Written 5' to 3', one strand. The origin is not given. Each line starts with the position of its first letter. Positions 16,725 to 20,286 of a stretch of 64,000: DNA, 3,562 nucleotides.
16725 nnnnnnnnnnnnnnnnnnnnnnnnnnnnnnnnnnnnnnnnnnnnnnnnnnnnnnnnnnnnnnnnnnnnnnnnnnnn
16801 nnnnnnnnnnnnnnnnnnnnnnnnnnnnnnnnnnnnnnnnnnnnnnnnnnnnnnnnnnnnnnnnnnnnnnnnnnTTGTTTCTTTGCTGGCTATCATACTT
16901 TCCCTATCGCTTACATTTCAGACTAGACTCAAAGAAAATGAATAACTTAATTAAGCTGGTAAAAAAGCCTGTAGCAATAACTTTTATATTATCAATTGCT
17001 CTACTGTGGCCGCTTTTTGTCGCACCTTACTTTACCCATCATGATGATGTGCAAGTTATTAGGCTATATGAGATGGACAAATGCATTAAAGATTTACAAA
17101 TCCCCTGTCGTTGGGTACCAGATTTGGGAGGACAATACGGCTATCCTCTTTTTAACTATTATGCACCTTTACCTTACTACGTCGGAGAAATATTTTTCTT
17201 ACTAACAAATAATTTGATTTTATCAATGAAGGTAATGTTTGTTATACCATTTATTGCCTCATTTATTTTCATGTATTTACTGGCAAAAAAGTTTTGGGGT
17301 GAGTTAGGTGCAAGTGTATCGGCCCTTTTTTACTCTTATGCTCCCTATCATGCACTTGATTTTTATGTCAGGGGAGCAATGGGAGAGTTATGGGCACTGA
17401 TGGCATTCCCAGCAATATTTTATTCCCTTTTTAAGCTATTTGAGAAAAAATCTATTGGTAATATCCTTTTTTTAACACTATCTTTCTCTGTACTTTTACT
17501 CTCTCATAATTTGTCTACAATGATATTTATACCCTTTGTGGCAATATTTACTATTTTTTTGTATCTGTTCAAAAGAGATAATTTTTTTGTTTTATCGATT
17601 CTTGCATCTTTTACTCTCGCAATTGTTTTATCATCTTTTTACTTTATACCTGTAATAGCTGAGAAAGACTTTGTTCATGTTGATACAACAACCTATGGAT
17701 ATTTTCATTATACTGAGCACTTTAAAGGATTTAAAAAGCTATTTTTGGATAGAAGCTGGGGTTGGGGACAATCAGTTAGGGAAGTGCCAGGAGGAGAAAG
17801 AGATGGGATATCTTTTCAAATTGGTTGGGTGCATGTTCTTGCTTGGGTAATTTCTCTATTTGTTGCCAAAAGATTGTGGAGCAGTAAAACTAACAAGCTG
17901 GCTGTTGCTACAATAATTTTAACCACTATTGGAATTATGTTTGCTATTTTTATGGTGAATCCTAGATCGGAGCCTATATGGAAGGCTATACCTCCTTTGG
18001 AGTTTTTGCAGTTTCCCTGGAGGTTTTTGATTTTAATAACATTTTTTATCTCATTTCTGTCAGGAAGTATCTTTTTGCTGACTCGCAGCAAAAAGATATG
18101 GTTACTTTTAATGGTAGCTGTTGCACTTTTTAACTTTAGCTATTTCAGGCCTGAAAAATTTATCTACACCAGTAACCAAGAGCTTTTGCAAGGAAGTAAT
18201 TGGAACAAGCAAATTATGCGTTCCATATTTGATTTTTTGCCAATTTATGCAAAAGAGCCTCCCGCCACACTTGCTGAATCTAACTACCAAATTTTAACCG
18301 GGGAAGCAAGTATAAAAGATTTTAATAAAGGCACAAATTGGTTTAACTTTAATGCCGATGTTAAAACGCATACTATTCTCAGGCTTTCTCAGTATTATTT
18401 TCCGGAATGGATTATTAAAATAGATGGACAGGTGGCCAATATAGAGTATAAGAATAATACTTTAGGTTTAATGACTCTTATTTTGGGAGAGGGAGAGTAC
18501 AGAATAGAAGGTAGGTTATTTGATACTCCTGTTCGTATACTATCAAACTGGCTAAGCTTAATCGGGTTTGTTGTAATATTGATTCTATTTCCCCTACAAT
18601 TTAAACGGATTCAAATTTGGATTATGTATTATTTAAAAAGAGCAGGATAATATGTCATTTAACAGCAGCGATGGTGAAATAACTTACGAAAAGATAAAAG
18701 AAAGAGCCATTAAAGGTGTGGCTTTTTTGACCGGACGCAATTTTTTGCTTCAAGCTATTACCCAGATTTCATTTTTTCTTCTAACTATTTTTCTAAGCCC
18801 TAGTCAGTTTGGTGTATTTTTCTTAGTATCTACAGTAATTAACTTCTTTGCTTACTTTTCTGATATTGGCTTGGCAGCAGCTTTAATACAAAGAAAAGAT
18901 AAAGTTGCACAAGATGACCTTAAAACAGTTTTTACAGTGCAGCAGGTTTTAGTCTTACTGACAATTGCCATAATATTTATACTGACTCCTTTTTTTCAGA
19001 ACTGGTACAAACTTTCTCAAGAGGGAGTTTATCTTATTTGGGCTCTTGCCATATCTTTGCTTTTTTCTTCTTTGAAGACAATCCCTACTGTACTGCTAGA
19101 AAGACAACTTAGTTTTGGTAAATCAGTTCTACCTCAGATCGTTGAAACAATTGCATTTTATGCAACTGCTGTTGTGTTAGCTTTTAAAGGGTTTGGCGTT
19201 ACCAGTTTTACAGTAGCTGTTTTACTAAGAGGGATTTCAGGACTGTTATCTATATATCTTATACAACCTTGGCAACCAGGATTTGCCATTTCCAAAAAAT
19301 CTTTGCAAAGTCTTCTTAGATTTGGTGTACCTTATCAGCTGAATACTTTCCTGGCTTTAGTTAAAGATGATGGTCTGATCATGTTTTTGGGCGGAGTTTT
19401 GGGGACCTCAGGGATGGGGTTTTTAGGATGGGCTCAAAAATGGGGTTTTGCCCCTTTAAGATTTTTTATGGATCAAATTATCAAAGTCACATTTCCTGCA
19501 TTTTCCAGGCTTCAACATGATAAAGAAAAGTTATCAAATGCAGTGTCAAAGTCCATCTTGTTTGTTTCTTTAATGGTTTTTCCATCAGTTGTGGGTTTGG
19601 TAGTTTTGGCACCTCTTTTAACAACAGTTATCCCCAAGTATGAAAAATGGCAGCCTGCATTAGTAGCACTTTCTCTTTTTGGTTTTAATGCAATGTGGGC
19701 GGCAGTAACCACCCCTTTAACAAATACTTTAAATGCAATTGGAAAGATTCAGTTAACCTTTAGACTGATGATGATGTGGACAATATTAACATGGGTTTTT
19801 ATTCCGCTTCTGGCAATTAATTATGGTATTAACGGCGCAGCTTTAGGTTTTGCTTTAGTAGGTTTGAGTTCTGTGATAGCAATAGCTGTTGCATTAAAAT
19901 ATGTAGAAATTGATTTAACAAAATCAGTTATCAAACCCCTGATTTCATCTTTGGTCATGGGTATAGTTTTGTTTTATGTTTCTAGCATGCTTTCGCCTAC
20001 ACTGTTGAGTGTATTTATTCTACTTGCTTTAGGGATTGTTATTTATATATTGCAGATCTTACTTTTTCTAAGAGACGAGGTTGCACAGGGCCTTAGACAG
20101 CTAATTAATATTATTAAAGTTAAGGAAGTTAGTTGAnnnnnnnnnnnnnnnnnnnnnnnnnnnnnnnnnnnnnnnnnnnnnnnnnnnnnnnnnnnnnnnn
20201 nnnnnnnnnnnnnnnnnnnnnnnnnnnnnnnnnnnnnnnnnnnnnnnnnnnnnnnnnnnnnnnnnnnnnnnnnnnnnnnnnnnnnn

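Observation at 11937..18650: Four tandem paralogs of an uncharacterised membrane protein family with conserved HHDD, C-x7-C and QFPWRFL motifs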

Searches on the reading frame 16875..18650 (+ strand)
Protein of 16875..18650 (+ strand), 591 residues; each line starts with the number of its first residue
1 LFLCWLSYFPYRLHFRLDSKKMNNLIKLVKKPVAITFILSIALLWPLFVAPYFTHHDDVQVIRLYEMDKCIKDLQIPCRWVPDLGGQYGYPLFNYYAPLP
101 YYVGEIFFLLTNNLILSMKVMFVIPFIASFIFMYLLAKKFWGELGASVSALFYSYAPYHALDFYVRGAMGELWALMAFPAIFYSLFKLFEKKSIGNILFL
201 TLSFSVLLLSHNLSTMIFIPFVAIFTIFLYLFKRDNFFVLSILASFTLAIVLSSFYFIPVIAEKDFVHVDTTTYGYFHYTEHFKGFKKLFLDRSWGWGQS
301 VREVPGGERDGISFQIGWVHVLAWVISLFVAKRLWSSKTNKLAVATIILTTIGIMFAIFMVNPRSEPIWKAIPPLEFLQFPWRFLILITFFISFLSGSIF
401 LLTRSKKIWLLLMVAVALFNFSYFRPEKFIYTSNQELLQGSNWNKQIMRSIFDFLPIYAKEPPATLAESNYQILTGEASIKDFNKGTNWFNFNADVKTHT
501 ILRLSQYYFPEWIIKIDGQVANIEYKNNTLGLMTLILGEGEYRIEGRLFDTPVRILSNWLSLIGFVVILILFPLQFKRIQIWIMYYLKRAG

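Call 3: search_protein_families(library=pfam, proteins=[window:16875-18650:+], max_evalue=1)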
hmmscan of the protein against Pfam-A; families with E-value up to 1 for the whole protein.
window:16875-18650:+ (591 aa): 3 families
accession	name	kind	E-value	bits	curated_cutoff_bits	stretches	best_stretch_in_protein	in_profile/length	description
PF10131.15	PTPS_related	-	4.1e-10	39.2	26.4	1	93-424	1-307/621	6-pyruvoyl-tetrahydropterin synthase related domain; membrane protein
PF04932.20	Wzy_C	-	0.013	15.8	31.7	2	199-258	2-63/149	O-Antigen ligase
PF13231.12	PMT_2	-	0.017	15.7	26.1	1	97-252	3-151/160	Dolichyl-phosphate-mannose-protein mannosyltransferase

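Call 4: search_protein_families(library=ncbifam, proteins=[window:16875-18650:+], max_evalue=1)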
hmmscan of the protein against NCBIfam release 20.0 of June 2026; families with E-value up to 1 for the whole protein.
window:16875-18650:+ (591 aa): 0 families

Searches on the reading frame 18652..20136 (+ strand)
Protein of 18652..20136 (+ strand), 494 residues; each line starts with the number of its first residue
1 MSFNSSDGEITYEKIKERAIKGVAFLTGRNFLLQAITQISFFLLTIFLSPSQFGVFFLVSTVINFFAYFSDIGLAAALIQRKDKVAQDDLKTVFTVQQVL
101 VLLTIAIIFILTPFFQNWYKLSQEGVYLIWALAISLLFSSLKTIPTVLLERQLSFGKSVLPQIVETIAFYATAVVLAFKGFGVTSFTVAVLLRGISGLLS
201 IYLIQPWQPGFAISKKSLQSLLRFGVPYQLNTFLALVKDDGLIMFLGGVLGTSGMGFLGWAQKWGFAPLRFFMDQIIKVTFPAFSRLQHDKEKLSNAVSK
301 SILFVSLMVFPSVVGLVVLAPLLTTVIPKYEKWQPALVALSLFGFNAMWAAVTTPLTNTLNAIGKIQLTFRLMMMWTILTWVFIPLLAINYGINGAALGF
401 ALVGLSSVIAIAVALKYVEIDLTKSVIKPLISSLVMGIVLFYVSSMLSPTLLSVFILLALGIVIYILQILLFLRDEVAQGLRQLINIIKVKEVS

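Call 3: search_protein_families(library=pfam, proteins=[window:18652-20136:+], max_evalue=1)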
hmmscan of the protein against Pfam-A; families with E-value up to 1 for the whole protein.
window:18652-20136:+ (494 aa): 3 families
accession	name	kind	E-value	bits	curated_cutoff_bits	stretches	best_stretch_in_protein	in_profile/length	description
PF13440.11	Polysacc_synt_3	-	1.2e-50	172.9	23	1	44-327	2-283/293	Polysaccharide biosynthesis protein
PF01943.22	Polysacc_synt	-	7.3e-19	68.7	28.2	1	21-288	3-274/274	Polysaccharide biosynthesis protein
PF18030.7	Rimk_N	-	0.15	12.8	26.4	1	152-186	54-88/94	RimK PreATP-grasp domain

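Call 4: search_protein_families(library=ncbifam, proteins=[window:18652-20136:+], max_evalue=1)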
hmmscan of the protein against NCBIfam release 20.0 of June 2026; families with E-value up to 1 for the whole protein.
window:18652-20136:+ (494 aa): 3 families
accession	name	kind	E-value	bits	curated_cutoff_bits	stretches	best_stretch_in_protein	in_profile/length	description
NF007773.0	PRK10459.1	equivalog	4.6e-41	141.3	273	1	15-484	3-479/492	MOP flippase family protein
NF047674.1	TeichurnBiosyTuaB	equivalog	3e-29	102.4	580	1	14-469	3-466/469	teichuronic acid biosynthesis protein TuaB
NF058658.1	Oglyco_Wzx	exception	2.3e-27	96.1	720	1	14-484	5-471/478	O-glycosylation flippase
